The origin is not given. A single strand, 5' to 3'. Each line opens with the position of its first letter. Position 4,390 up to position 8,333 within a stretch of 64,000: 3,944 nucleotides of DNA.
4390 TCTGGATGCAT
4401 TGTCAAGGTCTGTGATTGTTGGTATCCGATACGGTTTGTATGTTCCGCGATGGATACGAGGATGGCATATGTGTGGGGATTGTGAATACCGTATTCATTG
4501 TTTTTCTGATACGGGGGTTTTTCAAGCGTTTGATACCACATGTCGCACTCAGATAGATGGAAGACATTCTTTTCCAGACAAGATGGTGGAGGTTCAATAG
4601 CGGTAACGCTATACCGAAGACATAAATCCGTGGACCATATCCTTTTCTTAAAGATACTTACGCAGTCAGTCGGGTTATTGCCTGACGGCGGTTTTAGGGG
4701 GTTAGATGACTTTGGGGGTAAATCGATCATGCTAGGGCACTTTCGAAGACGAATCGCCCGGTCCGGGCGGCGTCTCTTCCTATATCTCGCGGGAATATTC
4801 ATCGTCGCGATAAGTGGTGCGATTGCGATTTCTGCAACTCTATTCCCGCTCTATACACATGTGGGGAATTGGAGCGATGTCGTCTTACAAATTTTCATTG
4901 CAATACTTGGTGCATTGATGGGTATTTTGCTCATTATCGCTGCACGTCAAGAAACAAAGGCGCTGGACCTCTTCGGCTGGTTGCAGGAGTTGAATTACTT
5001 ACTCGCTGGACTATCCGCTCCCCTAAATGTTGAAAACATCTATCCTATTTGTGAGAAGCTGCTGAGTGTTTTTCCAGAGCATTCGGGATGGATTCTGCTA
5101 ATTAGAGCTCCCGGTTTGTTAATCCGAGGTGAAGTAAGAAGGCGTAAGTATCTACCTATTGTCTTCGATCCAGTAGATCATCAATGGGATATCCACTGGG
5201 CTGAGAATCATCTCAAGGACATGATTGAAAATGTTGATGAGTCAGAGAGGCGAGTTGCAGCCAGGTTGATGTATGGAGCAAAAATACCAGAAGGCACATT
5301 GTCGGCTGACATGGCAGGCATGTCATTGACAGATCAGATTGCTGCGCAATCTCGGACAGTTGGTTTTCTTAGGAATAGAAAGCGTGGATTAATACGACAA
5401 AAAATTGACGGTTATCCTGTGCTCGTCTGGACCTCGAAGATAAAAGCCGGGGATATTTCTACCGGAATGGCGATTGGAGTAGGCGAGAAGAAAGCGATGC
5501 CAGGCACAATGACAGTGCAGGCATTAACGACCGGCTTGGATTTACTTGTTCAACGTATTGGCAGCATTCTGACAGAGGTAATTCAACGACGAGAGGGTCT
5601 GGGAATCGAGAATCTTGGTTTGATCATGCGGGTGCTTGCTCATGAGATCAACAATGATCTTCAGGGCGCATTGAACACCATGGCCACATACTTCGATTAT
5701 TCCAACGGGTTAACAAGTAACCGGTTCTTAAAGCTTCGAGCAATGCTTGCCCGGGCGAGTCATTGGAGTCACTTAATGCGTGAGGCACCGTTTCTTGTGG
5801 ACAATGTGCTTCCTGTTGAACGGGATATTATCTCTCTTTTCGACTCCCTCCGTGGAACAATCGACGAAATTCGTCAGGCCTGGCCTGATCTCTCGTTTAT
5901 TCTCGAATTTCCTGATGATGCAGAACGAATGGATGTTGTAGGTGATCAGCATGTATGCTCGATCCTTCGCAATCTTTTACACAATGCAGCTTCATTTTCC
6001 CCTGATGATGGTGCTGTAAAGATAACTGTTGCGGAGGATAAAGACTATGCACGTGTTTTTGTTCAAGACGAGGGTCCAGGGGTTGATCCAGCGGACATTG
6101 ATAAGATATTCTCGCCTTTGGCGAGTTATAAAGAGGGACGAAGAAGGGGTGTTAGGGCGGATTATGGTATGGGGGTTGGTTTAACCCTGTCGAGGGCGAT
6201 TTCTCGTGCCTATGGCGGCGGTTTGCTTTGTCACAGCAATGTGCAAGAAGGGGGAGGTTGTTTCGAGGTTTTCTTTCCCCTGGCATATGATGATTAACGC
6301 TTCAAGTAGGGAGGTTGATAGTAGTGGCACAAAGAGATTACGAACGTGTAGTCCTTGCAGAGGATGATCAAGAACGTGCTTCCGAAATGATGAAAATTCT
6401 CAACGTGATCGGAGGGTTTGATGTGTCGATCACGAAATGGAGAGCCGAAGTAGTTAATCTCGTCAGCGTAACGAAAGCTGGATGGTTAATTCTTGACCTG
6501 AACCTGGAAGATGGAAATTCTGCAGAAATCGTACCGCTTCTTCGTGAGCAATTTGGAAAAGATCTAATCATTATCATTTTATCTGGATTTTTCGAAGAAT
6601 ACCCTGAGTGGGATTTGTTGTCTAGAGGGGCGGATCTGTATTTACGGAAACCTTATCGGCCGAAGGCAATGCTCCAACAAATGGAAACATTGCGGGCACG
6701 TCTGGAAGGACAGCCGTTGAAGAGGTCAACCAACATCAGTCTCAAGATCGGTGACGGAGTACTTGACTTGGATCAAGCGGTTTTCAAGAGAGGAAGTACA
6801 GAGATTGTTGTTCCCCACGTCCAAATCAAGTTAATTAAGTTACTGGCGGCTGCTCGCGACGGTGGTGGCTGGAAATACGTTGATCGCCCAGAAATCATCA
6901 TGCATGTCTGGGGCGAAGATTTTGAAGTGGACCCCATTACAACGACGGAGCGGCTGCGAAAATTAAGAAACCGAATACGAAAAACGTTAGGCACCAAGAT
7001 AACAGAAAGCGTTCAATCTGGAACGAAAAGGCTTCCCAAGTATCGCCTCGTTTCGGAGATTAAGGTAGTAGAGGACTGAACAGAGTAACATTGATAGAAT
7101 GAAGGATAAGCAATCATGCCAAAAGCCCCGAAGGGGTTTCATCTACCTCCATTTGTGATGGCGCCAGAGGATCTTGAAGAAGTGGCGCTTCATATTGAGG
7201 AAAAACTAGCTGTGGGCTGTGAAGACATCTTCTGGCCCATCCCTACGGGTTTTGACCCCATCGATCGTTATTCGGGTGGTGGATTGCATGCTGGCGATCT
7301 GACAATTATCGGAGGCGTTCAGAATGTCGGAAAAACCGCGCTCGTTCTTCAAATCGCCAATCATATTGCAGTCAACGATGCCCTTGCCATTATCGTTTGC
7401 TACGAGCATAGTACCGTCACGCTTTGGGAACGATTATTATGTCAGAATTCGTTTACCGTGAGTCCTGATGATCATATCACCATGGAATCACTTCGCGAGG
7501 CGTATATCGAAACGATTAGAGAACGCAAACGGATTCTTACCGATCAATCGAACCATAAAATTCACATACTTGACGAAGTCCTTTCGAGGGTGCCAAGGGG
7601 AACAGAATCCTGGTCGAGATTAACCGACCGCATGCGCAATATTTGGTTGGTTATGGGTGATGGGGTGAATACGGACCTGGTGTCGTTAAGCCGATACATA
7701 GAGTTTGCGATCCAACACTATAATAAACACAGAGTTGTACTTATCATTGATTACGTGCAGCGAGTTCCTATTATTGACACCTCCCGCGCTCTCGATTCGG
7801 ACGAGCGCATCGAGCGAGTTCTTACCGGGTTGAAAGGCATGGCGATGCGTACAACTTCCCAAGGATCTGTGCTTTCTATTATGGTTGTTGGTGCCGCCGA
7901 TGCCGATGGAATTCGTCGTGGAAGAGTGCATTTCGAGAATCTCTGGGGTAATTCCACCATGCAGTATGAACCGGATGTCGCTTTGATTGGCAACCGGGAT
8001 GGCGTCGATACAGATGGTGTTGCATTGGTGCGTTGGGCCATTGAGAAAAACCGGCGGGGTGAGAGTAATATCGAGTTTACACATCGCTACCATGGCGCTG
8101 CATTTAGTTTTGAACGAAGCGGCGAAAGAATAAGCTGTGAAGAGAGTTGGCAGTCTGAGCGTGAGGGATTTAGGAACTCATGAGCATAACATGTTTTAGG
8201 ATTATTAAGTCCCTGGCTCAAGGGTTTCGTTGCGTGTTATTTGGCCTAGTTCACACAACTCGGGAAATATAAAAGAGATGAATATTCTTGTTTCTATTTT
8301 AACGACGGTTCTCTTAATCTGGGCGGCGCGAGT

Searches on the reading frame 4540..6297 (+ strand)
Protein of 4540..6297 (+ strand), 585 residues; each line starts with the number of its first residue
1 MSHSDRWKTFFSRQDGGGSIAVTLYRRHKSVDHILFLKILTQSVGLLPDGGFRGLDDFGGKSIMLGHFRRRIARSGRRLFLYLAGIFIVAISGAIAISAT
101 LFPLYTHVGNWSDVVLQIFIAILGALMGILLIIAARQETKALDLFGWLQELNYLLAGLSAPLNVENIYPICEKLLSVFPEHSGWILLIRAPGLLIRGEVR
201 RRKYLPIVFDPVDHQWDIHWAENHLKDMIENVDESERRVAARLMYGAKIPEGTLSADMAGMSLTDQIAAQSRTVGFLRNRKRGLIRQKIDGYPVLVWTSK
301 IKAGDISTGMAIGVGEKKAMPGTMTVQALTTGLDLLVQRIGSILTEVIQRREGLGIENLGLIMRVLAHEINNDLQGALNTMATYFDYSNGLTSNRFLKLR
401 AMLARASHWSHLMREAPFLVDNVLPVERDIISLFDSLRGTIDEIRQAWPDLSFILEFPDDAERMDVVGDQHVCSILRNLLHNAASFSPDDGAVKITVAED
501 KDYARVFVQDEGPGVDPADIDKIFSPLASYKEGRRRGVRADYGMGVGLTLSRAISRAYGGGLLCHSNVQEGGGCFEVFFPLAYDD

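Call 21: search_protein_families(library=pfam, proteins=[window:4540-6297:+], max_evalue=0.001)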
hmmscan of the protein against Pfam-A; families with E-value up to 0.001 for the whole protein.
window:4540-6297:+ (585 aa): 2 families
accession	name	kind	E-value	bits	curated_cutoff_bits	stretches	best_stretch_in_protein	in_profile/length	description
PF02518.31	HATPase_c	-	2.4e-17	63.8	26.4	1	471-582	5-110/111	Histidine kinase-, DNA gyrase B-, and HSP90-like ATPase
PF13589.12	HATPase_c_3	-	0.00046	20.7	25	1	485-546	14-77/137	Histidine kinase-, DNA gyrase B-, and HSP90-like ATPase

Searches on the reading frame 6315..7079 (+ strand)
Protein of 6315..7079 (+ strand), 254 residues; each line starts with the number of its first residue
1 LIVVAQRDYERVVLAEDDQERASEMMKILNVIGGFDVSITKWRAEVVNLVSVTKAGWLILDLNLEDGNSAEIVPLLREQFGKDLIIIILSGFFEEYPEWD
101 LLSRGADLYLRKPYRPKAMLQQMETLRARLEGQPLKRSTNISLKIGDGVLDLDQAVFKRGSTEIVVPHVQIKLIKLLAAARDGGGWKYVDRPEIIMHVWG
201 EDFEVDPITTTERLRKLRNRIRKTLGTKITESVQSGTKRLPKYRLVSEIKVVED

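Call 21: search_protein_families(library=pfam, proteins=[window:6315-7079:+], max_evalue=0.001)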
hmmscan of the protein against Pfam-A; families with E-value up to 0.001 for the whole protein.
window:6315-7079:+ (254 aa): 1 family
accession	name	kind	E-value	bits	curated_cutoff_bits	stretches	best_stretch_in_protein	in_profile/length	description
PF00072.30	Response_reg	-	5.9e-09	36.5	30.2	1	12-122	1-109/111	Response regulator receiver domain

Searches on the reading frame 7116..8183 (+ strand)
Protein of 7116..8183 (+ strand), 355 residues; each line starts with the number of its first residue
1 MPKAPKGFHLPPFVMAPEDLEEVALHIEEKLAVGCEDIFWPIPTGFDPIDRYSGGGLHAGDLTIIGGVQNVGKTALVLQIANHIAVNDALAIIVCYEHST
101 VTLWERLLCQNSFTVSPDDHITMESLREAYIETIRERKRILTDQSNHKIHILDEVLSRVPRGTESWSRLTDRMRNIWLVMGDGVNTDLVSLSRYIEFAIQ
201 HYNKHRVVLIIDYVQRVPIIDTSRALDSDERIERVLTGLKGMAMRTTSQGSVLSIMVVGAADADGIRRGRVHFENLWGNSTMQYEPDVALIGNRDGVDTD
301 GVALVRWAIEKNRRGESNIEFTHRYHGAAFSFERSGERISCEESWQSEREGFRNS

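Call 21: search_protein_families(library=pfam, proteins=[window:7116-8183:+], max_evalue=0.001)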
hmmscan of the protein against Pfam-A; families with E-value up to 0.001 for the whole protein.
window:7116-8183:+ (355 aa): 3 families
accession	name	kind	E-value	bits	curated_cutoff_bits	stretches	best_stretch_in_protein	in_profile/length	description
PF03796.21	DnaB_C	-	1.5e-15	57.7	27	1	42-244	2-166/255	DnaB-like helicase C terminal domain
PF13173.12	AAA_14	-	0.00011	22.6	27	0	62-176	4-91/129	AAA domain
PF06745.19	ATPase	-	0.00026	20.9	26.6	0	42-107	1-67/231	KaiC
